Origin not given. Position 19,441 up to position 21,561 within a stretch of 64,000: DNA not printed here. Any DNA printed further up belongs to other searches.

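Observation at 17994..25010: NorQ/NorD (CbbQ/CbbO)-type AAA+/VWA activase pair in a tight operon with an MCC-type biotin-dependent acyl-CoA carboxylase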

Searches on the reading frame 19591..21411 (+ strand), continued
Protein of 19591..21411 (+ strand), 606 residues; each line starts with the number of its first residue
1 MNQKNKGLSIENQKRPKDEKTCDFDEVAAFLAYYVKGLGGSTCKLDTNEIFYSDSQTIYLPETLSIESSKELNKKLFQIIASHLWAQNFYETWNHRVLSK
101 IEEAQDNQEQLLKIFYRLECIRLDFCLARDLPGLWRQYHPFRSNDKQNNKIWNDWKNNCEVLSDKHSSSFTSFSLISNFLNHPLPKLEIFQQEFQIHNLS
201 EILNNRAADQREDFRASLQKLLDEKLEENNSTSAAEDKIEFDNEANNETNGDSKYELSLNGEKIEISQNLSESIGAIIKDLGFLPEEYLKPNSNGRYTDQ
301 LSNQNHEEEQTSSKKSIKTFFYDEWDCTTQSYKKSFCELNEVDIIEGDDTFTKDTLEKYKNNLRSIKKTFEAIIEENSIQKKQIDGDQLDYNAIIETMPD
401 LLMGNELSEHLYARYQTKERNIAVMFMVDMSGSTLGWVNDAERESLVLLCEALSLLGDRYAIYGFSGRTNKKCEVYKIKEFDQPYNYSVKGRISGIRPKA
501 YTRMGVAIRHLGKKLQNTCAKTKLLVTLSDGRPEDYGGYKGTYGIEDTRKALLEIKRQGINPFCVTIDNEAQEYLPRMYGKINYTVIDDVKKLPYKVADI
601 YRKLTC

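Call 53: predict_structure(alignment_id=A1)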
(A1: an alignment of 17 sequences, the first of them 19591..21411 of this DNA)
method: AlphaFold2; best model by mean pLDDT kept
length: 606 residues; sequences in the alignment: 17
mean_pLDDT: 66.5   pTM: 0.45
mean pLDDT of the five models: 66.5, 65.6, 63.6, 57.0, 55.4
residues with pLDDT >= 90: 47; 70-90: 254; 50-70: 166; < 50: 139
segments of 3 or more residues with pLDDT < 50: 1-22, 48-53, 60-68, 229-236, 243-252, 292-316, 372-394, 405-420, 432-437, 535-540
pLDDT, mean of each block of 10 residues (from residue 1): 27 33 58 64 50 49 45 72 80 81 83 91 91 85 87 93 89 92 87 71 67 68 62 49 43 62 70 68 68 36 30 49 73 77 78 80 62 42 35 49 49 39 79 50 74 71 71 81 83 72 79 84 78 49 75 84 75 73 66 61 57
secondary structure, 60 per line:
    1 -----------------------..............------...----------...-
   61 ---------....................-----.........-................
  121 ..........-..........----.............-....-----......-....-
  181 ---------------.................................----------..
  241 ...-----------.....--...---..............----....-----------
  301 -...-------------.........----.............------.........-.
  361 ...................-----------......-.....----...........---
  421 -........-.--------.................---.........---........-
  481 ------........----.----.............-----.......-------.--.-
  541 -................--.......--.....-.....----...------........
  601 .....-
elements in order: H24-37 E44-46 E57-59 H70-89 H95-103 H105-130 H132-141 H146-158 H160-163 H169-174 H176-179 H196-228 E239-243 E255-259 E262-264 H268-281 H286-289 E318-326 E331-343 H350-358 H360-379 H391-396 H398-402 H407-417 E422-429 H440-456 E460-468 E472-479 H487-494 H504-516 E522-528 H542-557 E560-566 H569-573 H575-579 E584-586 H593-605
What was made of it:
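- Tried and rejected: The AF2 model is of moderate quality (pLDDT 66.5, call 53).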

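Call 59: fold_search(model_id=the predicted structure, library=pdb)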
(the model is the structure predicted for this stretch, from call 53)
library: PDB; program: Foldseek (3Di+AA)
matches with E <= 10: 1160; with E <= 0.001: 35
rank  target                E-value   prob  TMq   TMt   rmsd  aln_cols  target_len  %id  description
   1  9qh6_G                3.2e-17  1.00  0.36  0.72   8.1       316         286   27  NorQ in complex with NorD VWA domain from Paracoccus denitrificans (released 2026-03-25)
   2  9qhd_G                2.0e-15  1.00  0.34  0.74   6.9       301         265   29  NorQD complex state 1 from Jhaorihella thermophila (released 2026-03-25)
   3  9qhe_G                4.0e-14  1.00  0.29  0.70   7.1       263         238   30  NorQD complex state 2 from Jhaorihella thermophila (released 2026-03-25)
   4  9qh8_G                4.4e-13  1.00  0.31  0.67   7.5       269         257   29  reduced NorQ-NorD VWA domain complex from Paracoccus denitrificans (released 2026-03-25)
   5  9qhg_G                1.3e-12  1.00  0.30  0.74   7.3       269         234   31  NorQD complex state 4 from Jhaorihella thermophila (released 2026-03-25)
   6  9qhf_G                3.4e-10  1.00  0.27  0.71   7.2       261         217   29  NorQD complex state 3 from Jhaorihella thermophila (released 2026-03-25)
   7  6qt8                  2.6e-06  1.00  0.28  0.53   8.1       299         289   16  Crystal structure of Rea1-MIDAS domain from Chaetomium thermophilum (released 2019-08-07)
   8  6qtb_D                5.8e-06  1.00  0.27  0.57   5.5       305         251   14  Crystal structure of Rea1-MIDAS/Ytm1-UBL complex from Chaetomium thermophilum (released 2019-08-07)
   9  8ql1_G                6.8e-06  1.00  0.24  0.56  10.2       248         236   18  Crystal structure of the human MDN1-MIDAS/NLE1-UBL complex (released 2025-04-09)
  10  8ql1_A                7.1e-06  1.00  0.28  0.65   4.5       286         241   15  Crystal structure of the human MDN1-MIDAS/NLE1-UBL complex (released 2025-04-09)
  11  7ba2_A                1.4e-05  1.00  0.25  0.35   4.1       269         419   17  D319A mutant of the PilB minor pilin from Streptococcus sanguinis (released 2021-04-28)
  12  7b7p_A                2.2e-05  1.00  0.25  0.34   4.8       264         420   17  PilB minor pilin from Streptococcus sanguinis (released 2021-04-28)
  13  7ba2_B                3.3e-05  1.00  0.25  0.35   4.4       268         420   16  D319A mutant of the PilB minor pilin from Streptococcus sanguinis (released 2021-04-28)
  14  7n1o                  4.1e-05  1.00  0.25  0.53   4.4       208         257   15  The von Willebrand factor A domain of human capillary morphogenesis gene II, flexibly fused to the 1TEL crystallization  (released 2021-06-09)
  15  8ft6                  1.3e-04  1.00  0.25  0.55   4.2       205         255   14  The von Willebrand factor A domain of human capillary morphogenesis gene II, flexibly fused to the 1TEL crystallization  (released 2023-03-22)
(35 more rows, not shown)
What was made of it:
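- On NorQD system: Foldseek top hits are NorD VWA domains (call 59).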

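Call 72: search_protein_families(library=pfam, proteins=[L171:5429-6859:+, L171:6866-7732:+, L171:7740-9635:+, L171:4861-5496:+, L171:3492-4502:-, L171:9708-11207:-, L171:11349-12872:+, L171:2641-3495:-, L171:4234-5055:-, L171:13782-15011:-], max_evalue=0.00001)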
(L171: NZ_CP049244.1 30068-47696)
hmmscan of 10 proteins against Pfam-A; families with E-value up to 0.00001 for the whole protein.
L171:5429-6859:+ (476 aa): 1 family
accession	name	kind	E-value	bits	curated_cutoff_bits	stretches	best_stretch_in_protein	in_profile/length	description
PF00115.25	COX1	-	1.1e-75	255.7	34.8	1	37-446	1-435/436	Cytochrome C and Quinol oxidase polypeptide I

L171:6866-7732:+ (288 aa): 3 families
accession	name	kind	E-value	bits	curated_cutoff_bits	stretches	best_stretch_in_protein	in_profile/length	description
PF07728.20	AAA_5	-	2.9e-36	125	22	1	55-189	1-139/139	AAA domain (dynein-related subfamily)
PF08406.16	CbbQ_C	-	1.7e-30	105.5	20.6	1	202-284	1-83/85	CbbQ/NirQ/NorQ C-terminal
PF01078.27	Mg_chelatase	-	8.4e-06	25.8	20.3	0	101-173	90-159/207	Magnesium chelatase, subunit ChlI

L171:7740-9635:+ (631 aa): 2 families
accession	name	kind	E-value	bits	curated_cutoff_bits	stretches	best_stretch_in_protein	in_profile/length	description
PF00092.34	VWA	-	7.1e-09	36.6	23.8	1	479-603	34-150/174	von Willebrand factor type A domain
PF13519.12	VWA_2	-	7.8e-06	26.9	27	0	445-557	2-107/107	von Willebrand factor type A domain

L171:4861-5496:+ (211 aa): 2 families
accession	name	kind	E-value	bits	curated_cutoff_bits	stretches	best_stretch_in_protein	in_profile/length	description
PF00034.26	Cytochrom_C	-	3.9e-12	47.8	21.3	1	111-197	1-89/90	Cytochrome c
PF13442.11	Cytochrome_CBB3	-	2.3e-07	31.5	27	1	110-194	2-68/68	Cytochrome C oxidase, cbb3-type, subunit III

L171:3492-4502:- (336 aa): 0 families

L171:9708-11207:- (499 aa): 2 families
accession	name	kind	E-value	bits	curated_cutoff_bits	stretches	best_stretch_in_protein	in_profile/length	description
PF04055.27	Radical_SAM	-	5.1e-25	89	29.5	1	101-272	2-164/166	Radical SAM superfamily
PF06969.22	HemN_C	-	6.6e-08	32.9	24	1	408-470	1-61/67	HemN C-terminal domain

L171:11349-12872:+ (507 aa): 0 families

L171:2641-3495:- (284 aa): 0 families

L171:4234-5055:- (273 aa): 0 families

L171:13782-15011:- (409 aa): 1 family
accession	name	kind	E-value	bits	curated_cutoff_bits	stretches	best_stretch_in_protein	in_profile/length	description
PF05940.17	NnrS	-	1.1e-110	370.9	28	1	26-401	2-371/371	NnrS protein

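Call 73: search_protein_families(library=padloc, proteins=[window:19591-21411:+], max_evalue=0.001)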
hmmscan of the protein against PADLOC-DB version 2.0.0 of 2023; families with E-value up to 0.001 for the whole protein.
window:19591-21411:+ (606 aa): 0 families

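Call 83: search_protein_families(library=pfam, proteins=[L043:7159-8445:-, L043:4925-7156:-, L043:4292-4915:-, L043:3364-4302:-, L043:12070-12684:+, L043:12709-14223:+, L043:14236-14838:+, L043:15923-17956:+, L043:18140-21463:+, L056:18985-19686:+], max_evalue=0.00001)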
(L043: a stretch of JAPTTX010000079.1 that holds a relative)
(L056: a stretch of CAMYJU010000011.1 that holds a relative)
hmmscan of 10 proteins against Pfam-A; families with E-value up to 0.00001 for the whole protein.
L043:7159-8445:- (428 aa): 5 families
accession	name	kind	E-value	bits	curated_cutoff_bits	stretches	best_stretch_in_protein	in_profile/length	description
PF12831.13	FAD_oxidored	-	9.4e-11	42.1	27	1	11-49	2-40/416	FAD dependent oxidoreductase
PF07992.20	Pyr_redox_2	-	7.2e-10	39.2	26.1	0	9-44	143-178/291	Pyridine nucleotide-disulphide oxidoreductase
PF13450.12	NAD_binding_8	-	4.4e-09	36.9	21.9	1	13-48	1-36/68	NAD(P)-binding Rossmann-like domain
PF00890.30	FAD_binding_2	-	4.5e-09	36.4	20.4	1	11-45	2-36/414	FAD binding domain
PF01266.30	DAO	-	7e-08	32.8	27.9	1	11-45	2-36/353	FAD dependent oxidoreductase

L043:4925-7156:- (743 aa): 15 families
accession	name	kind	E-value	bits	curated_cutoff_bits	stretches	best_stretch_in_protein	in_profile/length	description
PF02662.21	FlpD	-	1.7e-37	128.6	22.3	1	612-737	1-123/123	Methyl-viologen-reducing hydrogenase, delta subunit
PF07992.20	Pyr_redox_2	-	3.4e-12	46.8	26.1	1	141-279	2-134/291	Pyridine nucleotide-disulphide oxidoreductase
PF00037.32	Fer4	-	1e-09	38.2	21.1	1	561-584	1-24/24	4Fe-4S binding domain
PF12831.13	FAD_oxidored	-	7.5e-09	35.8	27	1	142-178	2-38/416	FAD dependent oxidoreductase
PF12837.12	Fer4_6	-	1.3e-08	34.8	25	0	561-583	2-24/24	4Fe-4S binding domain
PF13187.11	Fer4_9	-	1.4e-08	35.1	27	1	538-582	2-51/52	4Fe-4S dicluster domain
PF13450.12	NAD_binding_8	-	2.3e-08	34.6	21.9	1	144-178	1-35/68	NAD(P)-binding Rossmann-like domain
PF01266.30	DAO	-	3.4e-08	33.8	27.9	1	141-175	1-35/353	FAD dependent oxidoreductase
PF13484.11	Fer4_16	-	6e-08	33.8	30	0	538-558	2-22/66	4Fe-4S double cluster binding domain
PF13237.11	Fer4_10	-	1e-07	32.2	25.5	1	534-579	5-53/53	4Fe-4S dicluster domain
PF12838.12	Fer4_7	-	4.4e-07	30.7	27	1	538-581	2-51/52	4Fe-4S dicluster domain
PF12797.12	Fer4_2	-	6e-07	29.5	24.5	0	560-580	2-22/22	4Fe-4S binding domain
PF13183.11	Fer4_8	-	8.7e-07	29.8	27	0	536-551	52-67/68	4Fe-4S dicluster domain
PF14697.11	Fer4_21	-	1.1e-06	29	35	1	535-583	5-57/59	4Fe-4S dicluster domain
PF00890.30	FAD_binding_2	-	9.9e-06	25.4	20.4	0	142-176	2-36/414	FAD binding domain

L043:4292-4915:- (207 aa): 4 families
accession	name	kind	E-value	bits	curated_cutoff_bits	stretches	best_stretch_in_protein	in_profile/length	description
PF13183.11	Fer4_8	-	7.2e-11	42.9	27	1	30-90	2-67/68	4Fe-4S dicluster domain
PF13534.11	Fer4_17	-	3.1e-08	34.5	22.2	1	33-91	2-60/61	4Fe-4S dicluster domain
PF13187.11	Fer4_9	-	1.5e-07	31.8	27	1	32-90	1-50/52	4Fe-4S dicluster domain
PF13237.11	Fer4_10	-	9.3e-07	29.1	25.5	1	31-88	7-53/53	4Fe-4S dicluster domain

L043:3364-4302:- (312 aa): 1 family
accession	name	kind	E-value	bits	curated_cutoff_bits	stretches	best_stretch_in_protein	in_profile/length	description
PF02754.22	CCG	-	1.1e-18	67.6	20.6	2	166-253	3-84/85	Cysteine-rich domain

L043:12070-12684:+ (204 aa): 1 family
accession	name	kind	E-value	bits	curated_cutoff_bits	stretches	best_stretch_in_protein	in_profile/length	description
PF01951.21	Archease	-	3.3e-39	134.7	25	1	70-204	1-136/136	Archease protein family (MTH1598/TM1083)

L043:12709-14223:+ (504 aa): 1 family
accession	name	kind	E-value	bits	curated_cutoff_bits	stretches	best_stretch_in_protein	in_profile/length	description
PF01139.22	RtcB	-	6.3e-168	559.8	27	1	74-504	1-426/426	tRNA-splicing ligase RtcB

L043:14236-14838:+ (200 aa): 1 family
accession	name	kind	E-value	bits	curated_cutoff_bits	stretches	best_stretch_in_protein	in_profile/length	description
PF00857.26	Isochorismatase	-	4.1e-37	128.4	27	1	16-195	2-173/175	Isochorismatase domain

L043:15923-17956:+ (677 aa): 7 families
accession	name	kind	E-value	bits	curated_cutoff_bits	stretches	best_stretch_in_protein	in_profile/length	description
PF14716.13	HHH_8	-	5.6e-27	94.3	30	1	99-174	2-73/73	Helix-hairpin-helix domain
PF14791.11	DNA_pol_B_thumb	-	3.6e-22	78.4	25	1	351-411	1-63/63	DNA polymerase beta thumb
PF14520.12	HHH_5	-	3.4e-16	59.9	27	1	189-243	2-54/57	Helix-hairpin-helix domain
PF00633.29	HHH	-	3.5e-09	36.5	24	0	179-204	1-26/30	Helix-hairpin-helix motif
PF02811.25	PHP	-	3.7e-09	37.5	26.4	1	436-560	1-116/164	PHP domain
PF14792.12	DNA_pol_B_palm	-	3.4e-06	27.7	25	1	267-306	15-54/113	DNA polymerase beta palm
PF11798.14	IMS_HHH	-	4.5e-06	27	24.4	0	149-166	11-28/32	IMS family HHH motif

L043:18140-21463:+ (1107 aa): 3 families
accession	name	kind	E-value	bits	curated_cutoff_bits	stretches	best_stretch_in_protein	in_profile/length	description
PF02867.20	Ribonuc_red_lgC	-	2.8e-123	412.8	23.9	1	127-1042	3-522/523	Ribonucleotide reductase, barrel domain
PF14528.11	LAGLIDADG_3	-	4e-15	56.3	22.5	1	561-656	2-82/82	LAGLIDADG-like domain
PF00317.26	Ribonuc_red_lgN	-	2e-09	37.8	28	1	43-116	5-75/77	Ribonucleotide reductase, all-alpha domain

L056:18985-19686:+ (233 aa): 1 family
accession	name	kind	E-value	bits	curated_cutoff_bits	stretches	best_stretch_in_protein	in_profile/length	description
PF12637.14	TSCPD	-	2.9e-08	34.3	22.8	1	55-158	3-87/88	TSCPD domain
